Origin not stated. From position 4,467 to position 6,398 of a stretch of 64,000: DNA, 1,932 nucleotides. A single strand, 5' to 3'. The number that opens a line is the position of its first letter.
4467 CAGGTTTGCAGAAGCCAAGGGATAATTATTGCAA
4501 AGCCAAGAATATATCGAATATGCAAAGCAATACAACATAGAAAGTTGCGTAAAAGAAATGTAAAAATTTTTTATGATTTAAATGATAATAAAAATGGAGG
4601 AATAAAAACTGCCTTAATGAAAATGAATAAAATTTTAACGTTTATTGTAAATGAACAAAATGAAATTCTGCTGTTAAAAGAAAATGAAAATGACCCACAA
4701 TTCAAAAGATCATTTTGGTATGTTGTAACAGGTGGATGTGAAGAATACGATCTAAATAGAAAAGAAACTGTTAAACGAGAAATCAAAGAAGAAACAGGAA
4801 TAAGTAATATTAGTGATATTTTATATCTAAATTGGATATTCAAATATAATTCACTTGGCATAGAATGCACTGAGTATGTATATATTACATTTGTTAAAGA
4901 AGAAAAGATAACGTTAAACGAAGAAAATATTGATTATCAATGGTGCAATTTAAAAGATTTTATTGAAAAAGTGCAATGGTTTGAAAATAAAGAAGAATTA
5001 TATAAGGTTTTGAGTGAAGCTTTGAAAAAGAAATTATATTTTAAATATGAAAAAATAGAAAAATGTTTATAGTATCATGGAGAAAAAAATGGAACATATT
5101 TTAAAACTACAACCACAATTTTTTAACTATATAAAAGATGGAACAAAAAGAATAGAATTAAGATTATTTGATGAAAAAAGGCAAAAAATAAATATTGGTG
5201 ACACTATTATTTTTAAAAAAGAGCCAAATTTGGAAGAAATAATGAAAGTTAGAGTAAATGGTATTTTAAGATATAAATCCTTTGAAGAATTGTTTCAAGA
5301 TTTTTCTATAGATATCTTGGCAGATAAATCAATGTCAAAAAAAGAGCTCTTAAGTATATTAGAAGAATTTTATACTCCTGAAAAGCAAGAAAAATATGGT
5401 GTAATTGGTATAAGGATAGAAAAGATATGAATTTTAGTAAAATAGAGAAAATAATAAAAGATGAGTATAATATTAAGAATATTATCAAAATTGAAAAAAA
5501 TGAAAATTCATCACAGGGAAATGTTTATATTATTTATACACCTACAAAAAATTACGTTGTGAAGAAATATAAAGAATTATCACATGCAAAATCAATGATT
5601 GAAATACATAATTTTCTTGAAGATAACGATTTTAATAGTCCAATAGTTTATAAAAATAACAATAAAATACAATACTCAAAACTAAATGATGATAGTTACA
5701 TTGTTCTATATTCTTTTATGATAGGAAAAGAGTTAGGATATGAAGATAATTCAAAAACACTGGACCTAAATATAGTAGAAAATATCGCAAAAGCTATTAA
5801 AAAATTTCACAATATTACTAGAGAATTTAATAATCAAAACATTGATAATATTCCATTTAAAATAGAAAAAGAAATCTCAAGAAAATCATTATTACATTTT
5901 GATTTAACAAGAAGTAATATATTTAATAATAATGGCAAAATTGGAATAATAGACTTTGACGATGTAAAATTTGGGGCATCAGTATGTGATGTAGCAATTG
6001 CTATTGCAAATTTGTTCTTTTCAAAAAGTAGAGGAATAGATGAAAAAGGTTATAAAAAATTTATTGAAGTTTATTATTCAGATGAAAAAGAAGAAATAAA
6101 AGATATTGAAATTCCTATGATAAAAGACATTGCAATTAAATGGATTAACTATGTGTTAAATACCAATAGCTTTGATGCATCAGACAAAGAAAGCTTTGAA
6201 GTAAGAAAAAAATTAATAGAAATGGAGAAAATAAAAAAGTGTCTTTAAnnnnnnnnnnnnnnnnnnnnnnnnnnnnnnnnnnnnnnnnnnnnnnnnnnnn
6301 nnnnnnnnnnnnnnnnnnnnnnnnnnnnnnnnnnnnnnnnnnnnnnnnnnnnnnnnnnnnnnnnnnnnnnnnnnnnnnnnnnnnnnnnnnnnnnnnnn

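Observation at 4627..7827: Deleted second copy of the Nudix gene forms a direct-repeat scar flanking the kinase/ABC-F half of the islet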

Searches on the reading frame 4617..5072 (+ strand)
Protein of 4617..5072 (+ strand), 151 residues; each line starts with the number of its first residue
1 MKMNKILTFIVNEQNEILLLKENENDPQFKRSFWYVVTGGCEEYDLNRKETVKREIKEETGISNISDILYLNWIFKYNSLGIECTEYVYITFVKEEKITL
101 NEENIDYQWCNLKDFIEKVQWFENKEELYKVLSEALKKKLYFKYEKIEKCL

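Call 10: find_related_loci(query=window:4617-5069:+, collection=genome_contigs, flank=10000)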
Query window:4617-5069:+ (151 aa) in genome_contigs; peptide patterns used: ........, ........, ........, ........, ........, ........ (x = any residue, [..] = any of these).
512 stretches matched a pattern; 94 encode a relative of the query (tblastn E <= 1e-3); the best 80 are kept; 80 distinct loci.
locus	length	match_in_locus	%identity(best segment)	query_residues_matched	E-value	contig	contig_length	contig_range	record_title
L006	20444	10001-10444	74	1-148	6e-72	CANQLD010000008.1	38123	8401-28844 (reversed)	MAG: uncultured Clostridia bacterium isolate Lapin-016__bin21 genome assembly, contig: Lapin-016__NODE_885_length_38123_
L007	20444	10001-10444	74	1-148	3e-69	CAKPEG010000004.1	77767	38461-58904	MAG: uncultured Clostridia bacterium isolate REFINED_METABAT215_TOP10_CONTIGS_1500_ASSEMBLY_K77_MERGED__Hadza_MoBio_hadz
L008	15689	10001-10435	68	3-148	1e-59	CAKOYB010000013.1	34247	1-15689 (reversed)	MAG: uncultured Clostridia bacterium isolate REFINED_METABAT215_TOP10_CONTIGS_1500_ASSEMBLY_K77_MERGED__Hadza_MoBio_hadz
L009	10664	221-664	66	1-149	5e-59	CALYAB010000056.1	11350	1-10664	MAG: uncultured Clostridia bacterium isolate BRZ_PD__bin86 genome assembly, contig: BRZ_PD__NODE_8709_length_11350_cov_1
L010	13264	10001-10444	65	1-149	2e-58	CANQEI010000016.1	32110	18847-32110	MAG: uncultured Clostridia bacterium isolate Lapin-007__bin3 genome assembly, contig: Lapin-007__NODE_408_length_32110_c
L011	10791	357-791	60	3-148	7e-52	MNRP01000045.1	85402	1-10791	MAG: Clostridium sp. 26_22 Ley3_66761_scaffold_1282, whole genome shotgun sequence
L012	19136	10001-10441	59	1-148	6e-52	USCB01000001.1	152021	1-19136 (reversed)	uncultured Clostridium sp. isolate UMGS1576 genome assembly, contig: NODE_35_length_152021_cov_7.544549, whole genome sh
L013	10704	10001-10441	58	1-148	3e-51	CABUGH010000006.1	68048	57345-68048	MAG TPA_asm: uncultured Clostridium sp. isolate MGYG-HGUT-03977 genome assembly, contig: GUT_GENOME252578_6, whole genom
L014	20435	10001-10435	58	3-148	1e-51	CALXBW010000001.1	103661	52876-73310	MAG: uncultured Clostridia bacterium isolate BRZ_MK__bin25 genome assembly, contig: BRZ_MK__NODE_189_length_103661_cov_1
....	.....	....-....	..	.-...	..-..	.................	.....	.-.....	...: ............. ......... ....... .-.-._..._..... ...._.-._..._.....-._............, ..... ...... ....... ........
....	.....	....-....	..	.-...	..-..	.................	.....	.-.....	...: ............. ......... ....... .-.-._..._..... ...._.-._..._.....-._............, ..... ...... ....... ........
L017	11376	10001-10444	58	3-150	2e-49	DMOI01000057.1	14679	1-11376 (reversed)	MAG TPA_asm: Clostridiales bacterium isolate UBA12072 contig_5889, whole genome shotgun sequence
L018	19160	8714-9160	57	1-148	1e-48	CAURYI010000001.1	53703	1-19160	MAG TPA_asm: uncultured Eubacteriales bacterium isolate ERR9969169_bin.7_MetaWRAP_v1.3_MAG genome assembly, contig: ERZ2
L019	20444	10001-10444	54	1-148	2e-45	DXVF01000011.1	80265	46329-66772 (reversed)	MAG TPA_asm: Clostridiales bacterium isolate HRGM_Genome_3086 HRGM_Genome_3086_11, whole genome shotgun sequence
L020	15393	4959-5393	52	4-148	1e-44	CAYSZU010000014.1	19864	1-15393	MAG TPA_asm: uncultured Muribaculaceae bacterium isolate SRP192927_co2_725 genome assembly, contig: NODE_4189_length_198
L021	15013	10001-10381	53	1-128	9e-42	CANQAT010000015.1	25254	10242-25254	MAG: uncultured Bacilli bacterium isolate Lapin-002__bin26 genome assembly, contig: Lapin-002__NODE_2552_length_25254_co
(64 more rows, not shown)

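Call 16: find_homologous_proteins(query=window:4617-5069:+, max_evalue=1e-20)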
Query window:4617-5069:+ (151 aa): 415 proteins with E <= 1e-20 among 472 candidates; the best 120 are listed.
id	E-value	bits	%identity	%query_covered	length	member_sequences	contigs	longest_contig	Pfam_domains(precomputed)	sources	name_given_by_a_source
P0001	1.4e-91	322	100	100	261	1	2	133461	PF00293.35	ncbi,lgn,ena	-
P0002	5.8e-74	265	82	97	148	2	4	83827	PF00293.35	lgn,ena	-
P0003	2.0e-72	260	79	99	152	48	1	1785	PF00293.35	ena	-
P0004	3.2e-72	259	78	98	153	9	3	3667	PF00293.35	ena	-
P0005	4.7e-72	259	79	97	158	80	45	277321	PF00293.35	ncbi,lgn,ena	-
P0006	5.9e-71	255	78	98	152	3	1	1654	PF00293.35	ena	-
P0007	4.9e-70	252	79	97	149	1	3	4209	PF00293.35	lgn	-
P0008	8.8e-70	251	80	97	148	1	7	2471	PF00293.35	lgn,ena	-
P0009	7.4e-69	248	76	93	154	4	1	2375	PF00293.35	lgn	-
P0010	1.4e-68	248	75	97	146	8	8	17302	PF00293.35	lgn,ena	-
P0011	1.8e-68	247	75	99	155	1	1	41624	PF00293.35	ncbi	-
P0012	2.5e-68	247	77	97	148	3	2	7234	PF00293.35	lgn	-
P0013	3.1e-68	246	76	97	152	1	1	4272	PF00293.35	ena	-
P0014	8.5e-68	245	73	98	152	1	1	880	PF00293.35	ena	-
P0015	1.8e-67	244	73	99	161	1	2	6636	PF00293.35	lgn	-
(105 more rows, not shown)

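Call 18: find_encoding_contigs(protein=P0002, flank=10000, max_places=6)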
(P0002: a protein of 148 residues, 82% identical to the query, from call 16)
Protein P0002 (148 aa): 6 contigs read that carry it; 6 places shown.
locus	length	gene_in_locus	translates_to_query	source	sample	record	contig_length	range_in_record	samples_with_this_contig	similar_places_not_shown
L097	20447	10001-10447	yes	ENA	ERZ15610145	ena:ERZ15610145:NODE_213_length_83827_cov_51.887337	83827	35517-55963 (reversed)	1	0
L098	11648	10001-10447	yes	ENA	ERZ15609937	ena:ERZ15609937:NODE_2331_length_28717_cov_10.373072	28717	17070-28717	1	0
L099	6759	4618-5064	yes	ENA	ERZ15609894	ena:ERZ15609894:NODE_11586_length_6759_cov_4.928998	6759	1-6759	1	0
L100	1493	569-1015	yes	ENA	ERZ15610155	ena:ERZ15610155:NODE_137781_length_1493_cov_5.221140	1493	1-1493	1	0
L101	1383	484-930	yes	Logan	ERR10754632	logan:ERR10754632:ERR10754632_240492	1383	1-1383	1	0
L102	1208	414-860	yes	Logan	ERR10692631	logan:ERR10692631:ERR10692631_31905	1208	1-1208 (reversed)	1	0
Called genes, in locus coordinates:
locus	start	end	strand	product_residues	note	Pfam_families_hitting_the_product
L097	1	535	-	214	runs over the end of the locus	-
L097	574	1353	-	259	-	-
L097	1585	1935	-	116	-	PF06970:RepA_N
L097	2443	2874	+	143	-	-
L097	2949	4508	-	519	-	PF01946:Thi4 (weak), PF07992:Pyr_redox_2 (faint), PF01266:DAO, PF03486:HI0933_like (faint), PF13450:NAD_binding_8, PF13738:Pyr_redox_3 (faint), PF00355:Rieske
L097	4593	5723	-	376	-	PF00089:Trypsin, PF13365:Trypsin_2, PF13180:PDZ_2, PF00595:PDZ, PF17820:PDZ_6 (weak)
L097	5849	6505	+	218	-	PF13487:HD_5, PF01966:HD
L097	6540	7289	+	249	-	PF06161:DUF975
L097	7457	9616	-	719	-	PF09371:Tex_N, PF22706:Tex_central_region, PF16921:Tex_YqgF, PF14639:YqgF, PF14635:HHH_7, PF12836:HHH_3, PF17674:HHH_9, PF00575:S1, +1 more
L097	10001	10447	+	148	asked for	PF00293:NUDIX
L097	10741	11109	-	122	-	PF13240:Zn_Ribbon_1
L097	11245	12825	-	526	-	PF00005:ABC_tran, PF02463:SMC_N (faint), PF13304:AAA_21 (faint), PF12848:ABC_tran_Xtn, PF00005:ABC_tran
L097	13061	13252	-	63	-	PF04070:DUF378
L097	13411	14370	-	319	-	PF01544:CorA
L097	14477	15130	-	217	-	-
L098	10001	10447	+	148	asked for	PF00293:NUDIX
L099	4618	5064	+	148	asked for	PF00293:NUDIX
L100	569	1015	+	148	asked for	PF00293:NUDIX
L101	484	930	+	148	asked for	PF00293:NUDIX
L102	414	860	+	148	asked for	PF00293:NUDIX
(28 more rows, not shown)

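Call 19: find_encoding_contigs(protein=P0008, flank=10000, max_places=6)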
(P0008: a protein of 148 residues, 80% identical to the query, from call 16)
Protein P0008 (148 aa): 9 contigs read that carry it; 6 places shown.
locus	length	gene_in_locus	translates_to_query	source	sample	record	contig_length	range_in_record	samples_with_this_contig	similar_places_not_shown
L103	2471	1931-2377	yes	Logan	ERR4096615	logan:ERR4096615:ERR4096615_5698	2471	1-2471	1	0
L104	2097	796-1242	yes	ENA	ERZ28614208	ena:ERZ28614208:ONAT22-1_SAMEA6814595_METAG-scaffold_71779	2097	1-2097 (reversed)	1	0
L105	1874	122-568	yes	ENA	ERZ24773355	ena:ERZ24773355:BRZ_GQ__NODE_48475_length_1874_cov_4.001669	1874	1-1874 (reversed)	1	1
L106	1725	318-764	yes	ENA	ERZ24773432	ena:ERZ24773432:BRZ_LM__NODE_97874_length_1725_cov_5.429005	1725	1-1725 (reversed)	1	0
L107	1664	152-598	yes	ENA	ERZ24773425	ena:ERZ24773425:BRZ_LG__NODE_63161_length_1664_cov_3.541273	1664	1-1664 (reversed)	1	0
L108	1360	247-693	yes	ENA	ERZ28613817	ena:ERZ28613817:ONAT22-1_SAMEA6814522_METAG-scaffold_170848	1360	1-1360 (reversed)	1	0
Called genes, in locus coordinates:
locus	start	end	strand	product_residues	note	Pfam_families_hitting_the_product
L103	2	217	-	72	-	?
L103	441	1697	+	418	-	PF01609:DDE_Tnp_1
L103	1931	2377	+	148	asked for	PF00293:NUDIX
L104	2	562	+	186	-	?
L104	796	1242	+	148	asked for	PF00293:NUDIX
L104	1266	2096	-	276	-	?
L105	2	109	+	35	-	?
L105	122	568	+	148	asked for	PF00293:NUDIX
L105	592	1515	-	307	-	PF01636:APH (weak)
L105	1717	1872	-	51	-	?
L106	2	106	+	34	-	?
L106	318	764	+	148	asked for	PF00293:NUDIX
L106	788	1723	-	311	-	?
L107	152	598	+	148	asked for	PF00293:NUDIX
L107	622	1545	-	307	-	PF01636:APH (weak)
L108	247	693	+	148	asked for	PF00293:NUDIX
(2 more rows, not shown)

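Call 20: find_encoding_contigs(protein=P0005, flank=10000, max_places=6)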
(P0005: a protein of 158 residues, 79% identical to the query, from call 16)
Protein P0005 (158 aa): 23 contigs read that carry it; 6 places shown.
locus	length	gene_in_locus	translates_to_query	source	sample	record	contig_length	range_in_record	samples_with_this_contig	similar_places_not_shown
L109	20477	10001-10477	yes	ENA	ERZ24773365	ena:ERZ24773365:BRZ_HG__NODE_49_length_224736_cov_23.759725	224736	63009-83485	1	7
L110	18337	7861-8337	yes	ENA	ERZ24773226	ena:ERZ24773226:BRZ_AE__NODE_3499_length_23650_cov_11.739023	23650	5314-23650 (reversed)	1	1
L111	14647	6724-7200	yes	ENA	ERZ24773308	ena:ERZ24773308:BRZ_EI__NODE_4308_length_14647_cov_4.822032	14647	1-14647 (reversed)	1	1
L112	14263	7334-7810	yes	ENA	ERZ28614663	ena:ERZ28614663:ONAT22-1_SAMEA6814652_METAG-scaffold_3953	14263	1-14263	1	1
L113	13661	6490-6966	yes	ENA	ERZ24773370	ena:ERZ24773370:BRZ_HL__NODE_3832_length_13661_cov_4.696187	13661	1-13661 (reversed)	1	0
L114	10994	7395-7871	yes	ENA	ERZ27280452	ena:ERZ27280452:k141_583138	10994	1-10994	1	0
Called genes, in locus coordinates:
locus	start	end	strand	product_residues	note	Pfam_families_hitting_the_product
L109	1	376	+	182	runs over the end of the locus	-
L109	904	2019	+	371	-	-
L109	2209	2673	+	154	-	PF13151:DUF3990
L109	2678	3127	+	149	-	-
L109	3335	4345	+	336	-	PF13306:LRR_5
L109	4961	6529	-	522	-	PF07969:Amidohydro_3, PF01979:Amidohydro_1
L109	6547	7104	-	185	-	PF12464:Mac, PF00132:Hexapep, PF14602:Hexapep_2 (weak)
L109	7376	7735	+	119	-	PF13453:Zn_ribbon_TFIIB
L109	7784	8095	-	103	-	-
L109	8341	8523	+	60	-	-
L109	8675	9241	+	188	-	-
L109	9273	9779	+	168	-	PF00293:NUDIX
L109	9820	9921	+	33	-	-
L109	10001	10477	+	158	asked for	PF00293:NUDIX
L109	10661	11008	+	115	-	PF04297:UPF0122, PF04545:Sigma70_r4 (weak)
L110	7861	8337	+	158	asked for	PF00293:NUDIX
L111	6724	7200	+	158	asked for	PF00293:NUDIX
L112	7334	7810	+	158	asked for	PF00293:NUDIX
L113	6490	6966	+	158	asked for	PF00293:NUDIX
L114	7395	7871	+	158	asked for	PF00293:NUDIX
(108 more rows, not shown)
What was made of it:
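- Tried and rejected: Contexts of the closest Nudix homologues (82%, 80%, 79%) are unrelated (calls 18-20).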

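Call 29: search_protein_families(library=ncbifam, proteins=[window:4617-5072:+], max_evalue=0.01)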
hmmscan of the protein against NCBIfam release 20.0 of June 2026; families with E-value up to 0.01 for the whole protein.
window:4617-5072:+ (151 aa): 8 families
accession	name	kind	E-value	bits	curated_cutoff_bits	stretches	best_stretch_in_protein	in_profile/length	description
NF006961.0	PRK09438.1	equivalog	2.5e-13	49.8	103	1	5-132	10-146/151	dihydroneopterin triphosphate diphosphatase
NF041652.1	Nud_hyd_Dein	equivalog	4.4e-06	27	200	1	10-75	20-84/152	Nudix hydrolase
TIGR00586.1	mutt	equivalog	3.8e-05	23.7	97.9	1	8-125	10-120/129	8-oxo-dGTP diphosphatase MutT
NF012016.0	PRK15472.1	equivalog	0.00045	19.9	95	1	2-115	2-122/141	nucleoside triphosphatase NudI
NF001938.0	PRK00714.1-5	equivalog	0.00073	18.9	116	1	9-74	19-87/172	RNA pyrophosphohydrolase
NF007834.0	PRK10546.1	equivalog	0.0031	17.3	156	0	1-64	1-61/135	pyrimidine (deoxy)nucleoside triphosphate diphosphatase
NF006530.0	PRK08999.1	equivalog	0.0036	16.4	245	1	7-83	10-83/315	Nudix family hydrolase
NF008044.0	PRK10776.1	equivalog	0.0086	16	148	1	8-78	9-76/130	8-oxo-dGTP diphosphatase MutT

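Call 42: list_cluster_members(proteins=[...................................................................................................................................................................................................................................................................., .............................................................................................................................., P0001, P0242])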
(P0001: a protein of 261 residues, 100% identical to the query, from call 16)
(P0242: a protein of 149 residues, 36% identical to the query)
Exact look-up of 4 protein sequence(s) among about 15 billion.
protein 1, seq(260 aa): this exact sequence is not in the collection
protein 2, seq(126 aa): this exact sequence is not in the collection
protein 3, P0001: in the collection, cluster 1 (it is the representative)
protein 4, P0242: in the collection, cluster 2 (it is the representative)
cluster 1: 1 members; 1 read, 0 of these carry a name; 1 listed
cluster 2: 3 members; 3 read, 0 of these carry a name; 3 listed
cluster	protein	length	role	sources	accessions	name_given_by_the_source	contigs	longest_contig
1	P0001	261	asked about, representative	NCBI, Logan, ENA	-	-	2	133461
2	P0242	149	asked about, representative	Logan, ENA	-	-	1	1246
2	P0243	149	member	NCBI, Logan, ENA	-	-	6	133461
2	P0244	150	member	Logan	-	-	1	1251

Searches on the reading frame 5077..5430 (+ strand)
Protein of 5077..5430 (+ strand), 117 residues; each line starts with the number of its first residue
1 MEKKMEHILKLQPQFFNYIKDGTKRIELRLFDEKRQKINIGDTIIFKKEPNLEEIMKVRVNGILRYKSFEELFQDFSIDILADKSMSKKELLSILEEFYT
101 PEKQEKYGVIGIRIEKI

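Call 4: search_protein_families(library=pfam, proteins=[window:5077-5430:+], max_evalue=0.01)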
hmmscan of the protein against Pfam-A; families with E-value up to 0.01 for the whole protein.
window:5077-5430:+ (117 aa): 2 families
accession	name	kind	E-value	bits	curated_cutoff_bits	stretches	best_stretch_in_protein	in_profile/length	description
PF04266.20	ASCH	-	2.6e-14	54.2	21.2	1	9-116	1-101/103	ASCH domain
PF12961.13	DUF3850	-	2.9e-05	24.6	22.9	1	7-48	2-40/77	Domain of unknown function (DUF3850)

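Call 29: search_protein_families(library=ncbifam, proteins=[window:5077-5430:+], max_evalue=0.01)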
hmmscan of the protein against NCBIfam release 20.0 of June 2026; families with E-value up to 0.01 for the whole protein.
window:5077-5430:+ (117 aa): 0 families

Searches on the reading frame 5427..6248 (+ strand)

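Call 4: search_protein_families(library=pfam, proteins=[window:5427-6248:+], max_evalue=0.01)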
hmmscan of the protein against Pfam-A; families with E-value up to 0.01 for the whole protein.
window:5427-6248:+ (273 aa): 1 family
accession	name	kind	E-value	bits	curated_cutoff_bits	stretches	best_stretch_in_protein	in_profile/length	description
PF01636.29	APH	-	1.1e-10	42.1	23.2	1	152-200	167-216/239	Phosphotransferase enzyme family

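Call 29: search_protein_families(library=ncbifam, proteins=[window:5427-6248:+], max_evalue=0.01)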
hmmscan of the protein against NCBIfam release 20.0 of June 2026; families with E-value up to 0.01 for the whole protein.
window:5427-6248:+ (273 aa): 12 families
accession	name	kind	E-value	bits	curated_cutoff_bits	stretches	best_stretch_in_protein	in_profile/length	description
TIGR02906.1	spore_CotS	subfamily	1.7e-13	50.2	172.7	2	115-229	153-263/314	CotS family spore coat protein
NF003558.0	PRK05231.1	equivalog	2.1e-09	36.8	271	1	153-218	187-254/322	homoserine kinase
TIGR00938.1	thrB_alt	equivalog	1.5e-05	24.5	255.9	1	124-218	159-253/307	homoserine kinase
NF053880.1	SprCtKinCotIBac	equivalog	1.7e-05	23.9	550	1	120-222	175-274/328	spore coat kinase CotI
NF008738.0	PRK11768.1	equivalog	0.00021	20.8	194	1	136-198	180-241/327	serine/threonine protein kinase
TIGR03724.2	arch_bud32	equivalog_domain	0.00052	19.6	125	1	150-218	101-171/193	KEOPS complex kinase/ATPase Bud32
NF041256.1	GntI_guanitoxin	equivalog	0.00056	19.3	357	1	120-225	149-241/282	guanitoxin biosynthesis pre-guanitoxin N-oxide kinase GntI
TIGR02721.1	ycfN_thiK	equivalog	0.00065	18.9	299.45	1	147-223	140-208/256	thiamine kinase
NF004799.0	PRK06148.1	subfamily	0.002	16.2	1128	1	149-205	199-259/1015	hypothetical protein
TIGR01767.2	MTRK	equivalog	0.0023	17.1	275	1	152-203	225-276/401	S-methyl-5-thioribose kinase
NF007174.0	PRK09605.1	equivalog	0.0043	15.6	447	1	136-219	430-514/535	bifunctional N(6)-L-threonylcarbamoyladenine synthase/serine/threonine protein kinase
NF011464.0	PRK14879.1-7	equivalog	0.0067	16.2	246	0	150-214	119-186/221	Kae1-associated kinase Bud32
